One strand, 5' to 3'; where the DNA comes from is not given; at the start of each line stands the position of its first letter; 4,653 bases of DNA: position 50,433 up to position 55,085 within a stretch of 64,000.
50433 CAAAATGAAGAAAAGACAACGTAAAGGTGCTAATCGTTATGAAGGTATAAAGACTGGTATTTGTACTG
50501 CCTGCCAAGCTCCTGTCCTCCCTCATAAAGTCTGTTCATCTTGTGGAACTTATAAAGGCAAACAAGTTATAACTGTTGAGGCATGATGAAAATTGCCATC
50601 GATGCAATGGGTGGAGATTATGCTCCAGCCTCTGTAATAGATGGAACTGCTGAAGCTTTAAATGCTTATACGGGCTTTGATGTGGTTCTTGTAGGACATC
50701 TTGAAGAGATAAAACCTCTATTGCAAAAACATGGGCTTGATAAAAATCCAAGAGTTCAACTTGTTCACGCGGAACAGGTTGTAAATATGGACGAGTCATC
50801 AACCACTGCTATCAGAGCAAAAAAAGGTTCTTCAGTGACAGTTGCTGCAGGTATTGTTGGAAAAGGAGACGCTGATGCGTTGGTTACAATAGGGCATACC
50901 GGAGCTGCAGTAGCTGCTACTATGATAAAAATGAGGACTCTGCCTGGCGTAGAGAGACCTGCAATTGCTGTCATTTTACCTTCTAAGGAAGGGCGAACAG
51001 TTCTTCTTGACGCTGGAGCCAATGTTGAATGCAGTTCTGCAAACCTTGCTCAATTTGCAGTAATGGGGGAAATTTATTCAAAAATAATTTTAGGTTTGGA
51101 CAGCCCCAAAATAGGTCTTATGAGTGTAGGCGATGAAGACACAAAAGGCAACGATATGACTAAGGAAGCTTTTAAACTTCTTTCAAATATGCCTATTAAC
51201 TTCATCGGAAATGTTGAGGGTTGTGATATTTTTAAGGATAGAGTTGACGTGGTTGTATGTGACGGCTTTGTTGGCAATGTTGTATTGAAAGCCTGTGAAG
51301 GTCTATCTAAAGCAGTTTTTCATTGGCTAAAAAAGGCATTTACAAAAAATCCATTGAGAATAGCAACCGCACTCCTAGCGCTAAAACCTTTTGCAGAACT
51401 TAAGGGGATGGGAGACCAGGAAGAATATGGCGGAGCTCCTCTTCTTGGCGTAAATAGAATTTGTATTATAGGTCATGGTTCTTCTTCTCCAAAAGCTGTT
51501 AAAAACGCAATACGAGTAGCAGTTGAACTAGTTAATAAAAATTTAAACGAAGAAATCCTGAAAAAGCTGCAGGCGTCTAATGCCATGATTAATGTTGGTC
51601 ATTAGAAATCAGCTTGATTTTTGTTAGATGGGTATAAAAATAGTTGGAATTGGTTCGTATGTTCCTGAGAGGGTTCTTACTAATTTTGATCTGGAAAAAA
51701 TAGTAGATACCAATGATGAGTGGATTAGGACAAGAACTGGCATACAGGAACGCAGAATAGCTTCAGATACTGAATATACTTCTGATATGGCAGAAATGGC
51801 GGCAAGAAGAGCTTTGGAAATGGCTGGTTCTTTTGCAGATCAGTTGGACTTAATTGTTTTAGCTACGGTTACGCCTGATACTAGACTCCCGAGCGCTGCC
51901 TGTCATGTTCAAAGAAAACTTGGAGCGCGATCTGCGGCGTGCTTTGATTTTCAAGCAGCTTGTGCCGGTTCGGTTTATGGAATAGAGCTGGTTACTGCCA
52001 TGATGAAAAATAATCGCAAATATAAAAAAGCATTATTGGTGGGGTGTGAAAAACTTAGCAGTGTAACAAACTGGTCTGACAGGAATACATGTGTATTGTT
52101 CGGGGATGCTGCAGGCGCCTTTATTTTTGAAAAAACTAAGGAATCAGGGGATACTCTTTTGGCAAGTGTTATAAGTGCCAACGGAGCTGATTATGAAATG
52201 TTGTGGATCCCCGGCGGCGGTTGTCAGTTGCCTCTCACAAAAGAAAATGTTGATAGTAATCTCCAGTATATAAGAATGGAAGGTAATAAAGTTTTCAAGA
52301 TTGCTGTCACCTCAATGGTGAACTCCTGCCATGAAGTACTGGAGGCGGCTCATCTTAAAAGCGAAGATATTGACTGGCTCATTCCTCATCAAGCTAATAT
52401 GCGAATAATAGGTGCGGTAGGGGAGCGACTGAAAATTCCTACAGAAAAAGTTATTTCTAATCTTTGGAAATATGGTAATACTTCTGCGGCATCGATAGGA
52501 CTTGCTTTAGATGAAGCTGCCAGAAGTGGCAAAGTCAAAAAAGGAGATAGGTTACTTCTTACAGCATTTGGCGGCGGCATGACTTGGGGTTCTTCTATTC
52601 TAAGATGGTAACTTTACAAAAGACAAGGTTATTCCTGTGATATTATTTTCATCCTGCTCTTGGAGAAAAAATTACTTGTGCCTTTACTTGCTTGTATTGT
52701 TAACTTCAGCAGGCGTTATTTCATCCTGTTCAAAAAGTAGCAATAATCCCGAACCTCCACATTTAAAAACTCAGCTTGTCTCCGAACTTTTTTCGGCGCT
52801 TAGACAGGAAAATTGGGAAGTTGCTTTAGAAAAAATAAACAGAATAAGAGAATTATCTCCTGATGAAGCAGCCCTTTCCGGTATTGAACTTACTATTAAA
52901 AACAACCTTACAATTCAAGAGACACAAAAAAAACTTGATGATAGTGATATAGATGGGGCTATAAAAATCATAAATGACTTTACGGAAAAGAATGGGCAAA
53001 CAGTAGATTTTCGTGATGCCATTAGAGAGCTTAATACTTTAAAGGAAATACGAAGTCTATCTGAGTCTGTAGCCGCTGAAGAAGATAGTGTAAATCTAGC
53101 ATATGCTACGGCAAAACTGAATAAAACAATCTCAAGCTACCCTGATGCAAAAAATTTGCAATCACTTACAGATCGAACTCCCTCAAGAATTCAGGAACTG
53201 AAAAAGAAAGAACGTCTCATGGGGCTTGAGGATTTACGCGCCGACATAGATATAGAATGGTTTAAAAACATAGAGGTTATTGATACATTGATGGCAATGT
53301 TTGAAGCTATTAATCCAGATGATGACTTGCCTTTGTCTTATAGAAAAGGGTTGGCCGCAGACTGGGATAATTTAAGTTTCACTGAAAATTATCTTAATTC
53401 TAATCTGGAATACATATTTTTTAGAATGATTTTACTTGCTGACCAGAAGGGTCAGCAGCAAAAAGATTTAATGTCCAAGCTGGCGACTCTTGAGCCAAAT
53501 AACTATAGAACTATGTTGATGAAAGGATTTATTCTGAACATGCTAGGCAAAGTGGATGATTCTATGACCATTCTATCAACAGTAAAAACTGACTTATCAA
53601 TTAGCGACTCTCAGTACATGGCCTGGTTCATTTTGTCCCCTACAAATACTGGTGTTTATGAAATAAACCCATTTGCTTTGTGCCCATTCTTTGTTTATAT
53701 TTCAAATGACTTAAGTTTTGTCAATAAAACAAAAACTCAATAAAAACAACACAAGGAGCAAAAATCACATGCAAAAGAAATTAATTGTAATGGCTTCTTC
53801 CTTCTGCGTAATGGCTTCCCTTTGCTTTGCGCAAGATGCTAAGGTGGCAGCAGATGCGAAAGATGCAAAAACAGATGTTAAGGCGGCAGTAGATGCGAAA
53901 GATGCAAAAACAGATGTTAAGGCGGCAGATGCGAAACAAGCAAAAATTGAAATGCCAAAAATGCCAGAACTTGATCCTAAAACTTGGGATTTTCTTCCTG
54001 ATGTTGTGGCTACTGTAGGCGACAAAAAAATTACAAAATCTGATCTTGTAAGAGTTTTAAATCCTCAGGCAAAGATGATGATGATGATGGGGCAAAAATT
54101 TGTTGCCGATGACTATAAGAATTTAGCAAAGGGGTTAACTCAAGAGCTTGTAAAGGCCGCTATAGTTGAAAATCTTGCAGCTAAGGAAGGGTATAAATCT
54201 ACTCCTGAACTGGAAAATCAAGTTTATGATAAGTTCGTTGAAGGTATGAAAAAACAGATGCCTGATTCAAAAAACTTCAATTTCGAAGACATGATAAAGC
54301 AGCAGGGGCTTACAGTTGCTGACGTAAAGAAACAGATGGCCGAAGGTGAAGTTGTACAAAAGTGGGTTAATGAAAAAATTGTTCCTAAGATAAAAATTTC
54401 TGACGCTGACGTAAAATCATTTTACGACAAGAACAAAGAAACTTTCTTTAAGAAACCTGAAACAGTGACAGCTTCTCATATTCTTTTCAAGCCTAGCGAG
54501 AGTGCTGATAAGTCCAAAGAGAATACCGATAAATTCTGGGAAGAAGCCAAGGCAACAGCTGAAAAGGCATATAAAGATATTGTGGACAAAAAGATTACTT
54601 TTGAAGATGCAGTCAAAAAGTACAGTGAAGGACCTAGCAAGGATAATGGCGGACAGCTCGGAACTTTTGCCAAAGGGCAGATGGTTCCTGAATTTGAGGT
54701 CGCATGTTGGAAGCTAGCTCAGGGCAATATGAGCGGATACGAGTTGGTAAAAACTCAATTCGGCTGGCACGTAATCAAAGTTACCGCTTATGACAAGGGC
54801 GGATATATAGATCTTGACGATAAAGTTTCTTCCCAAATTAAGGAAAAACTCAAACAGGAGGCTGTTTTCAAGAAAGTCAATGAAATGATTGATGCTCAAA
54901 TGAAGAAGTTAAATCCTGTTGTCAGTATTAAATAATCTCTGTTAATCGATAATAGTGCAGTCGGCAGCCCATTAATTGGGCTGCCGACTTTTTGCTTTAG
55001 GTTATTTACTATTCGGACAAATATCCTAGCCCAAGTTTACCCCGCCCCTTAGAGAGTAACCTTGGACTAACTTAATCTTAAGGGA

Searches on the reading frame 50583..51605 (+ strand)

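Call 66: search_protein_families(library=ncbifam, proteins=[window:50583-51605:+], max_evalue=1e-8)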
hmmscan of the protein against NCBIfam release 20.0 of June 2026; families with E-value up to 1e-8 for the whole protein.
window:50583-51605:+ (340 aa): 3 families
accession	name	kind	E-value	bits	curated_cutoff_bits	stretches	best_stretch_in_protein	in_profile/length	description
TIGR00182.1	plsX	equivalog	3e-104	348.8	243.4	1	2-331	1-329/337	phosphate acyltransferase PlsX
NF010419.0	PRK13845.1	equivalog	5.9e-73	246.2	729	1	3-332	99-435/440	putative glycerol-3-phosphate acyltransferase PlsX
NF010420.0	PRK13846.1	equivalog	3.2e-51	174.4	536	1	2-329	3-315/316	phosphate acyltransferase PlsX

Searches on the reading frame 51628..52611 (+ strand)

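Call 66: search_protein_families(library=ncbifam, proteins=[window:51628-52611:+], max_evalue=1e-8)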
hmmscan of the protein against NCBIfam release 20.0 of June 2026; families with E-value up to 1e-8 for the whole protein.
window:51628-52611:+ (327 aa): 12 families
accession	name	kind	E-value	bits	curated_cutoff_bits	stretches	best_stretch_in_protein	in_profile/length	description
NF006829.0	PRK09352.1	subfamily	7.7e-126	419.4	249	1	2-327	4-321/322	beta-ketoacyl-ACP synthase 3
TIGR00747.1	fabH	subfamily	3.9e-125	417.2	292.1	1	3-327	3-322/322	beta-ketoacyl-ACP synthase III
NF004623.0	PRK05963.1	equivalog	2.2e-80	270.4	437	1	3-326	6-327/328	beta-ketoacyl-ACP synthase III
NF005541.0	PRK07204.1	equivalog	5.9e-60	203.4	402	1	3-325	5-327/329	beta-ketoacyl-ACP synthase III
NF005308.0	PRK06840.1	equivalog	2.1e-46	158.5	315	1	2-327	4-335/339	3-oxoacyl-ACP synthase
NF009519.0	PRK12880.1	equivalog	9e-39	133.8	436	1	4-326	9-337/353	beta-ketoacyl-ACP synthase III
NF005703.0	PRK07515.1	equivalog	1.2e-36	126.4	304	1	43-326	88-371/373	beta-ketoacyl-ACP synthase III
NF006720.0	PRK09258.1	equivalog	1.8e-32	113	285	1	29-319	39-330/338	3-oxoacyl-ACP synthase III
NF003274.0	PRK04262.1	equivalog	3e-22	79.1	244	2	3-142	3-142/347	hydroxymethylglutaryl-CoA synthase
NF005293.2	PRK06816.1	subfamily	2.3e-20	73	450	1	227-312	271-361/378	StlD/DarB family beta-ketosynthase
NF053539.1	resorcinol_DarB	exception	5.9e-18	65.2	550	1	227-312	270-360/377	dialkylresorcinol biosynthesis protein DarB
TIGR00748.1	HMG_CoA_syn_Arc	equivalog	2.2e-11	43.6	353.35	0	229-318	209-298/345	hydroxymethylglutaryl-CoA synthase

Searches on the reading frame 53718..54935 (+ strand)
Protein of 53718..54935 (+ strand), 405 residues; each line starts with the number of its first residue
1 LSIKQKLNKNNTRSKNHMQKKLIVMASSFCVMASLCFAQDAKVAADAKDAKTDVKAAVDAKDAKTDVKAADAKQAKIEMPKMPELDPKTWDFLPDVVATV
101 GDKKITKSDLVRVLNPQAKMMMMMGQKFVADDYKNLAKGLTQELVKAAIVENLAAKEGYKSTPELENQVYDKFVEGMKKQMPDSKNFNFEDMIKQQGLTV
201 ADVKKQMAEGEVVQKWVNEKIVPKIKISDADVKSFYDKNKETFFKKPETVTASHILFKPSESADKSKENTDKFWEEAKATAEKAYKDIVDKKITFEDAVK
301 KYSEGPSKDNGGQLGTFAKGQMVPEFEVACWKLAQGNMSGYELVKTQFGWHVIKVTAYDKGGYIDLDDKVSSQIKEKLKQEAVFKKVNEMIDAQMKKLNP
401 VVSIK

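Call 99: search_protein_families(library=pfam, proteins=[window:53718-54935:+], max_evalue=1e-10)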
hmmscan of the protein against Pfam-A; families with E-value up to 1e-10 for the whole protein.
window:53718-54935:+ (405 aa): 3 families
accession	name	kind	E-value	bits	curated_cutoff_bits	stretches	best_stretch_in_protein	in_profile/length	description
PF00639.27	Rotamase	-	4.2e-22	79.4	21.7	1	254-356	1-96/97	PPIC-type PPIASE domain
PF13616.12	Rotamase_3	-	1e-20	74.8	22.5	1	240-357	11-114/116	PPIC-type PPIASE domain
PF13145.12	Rotamase_2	-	9e-11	43.1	27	1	227-367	1-117/121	PPIC-type PPIASE domain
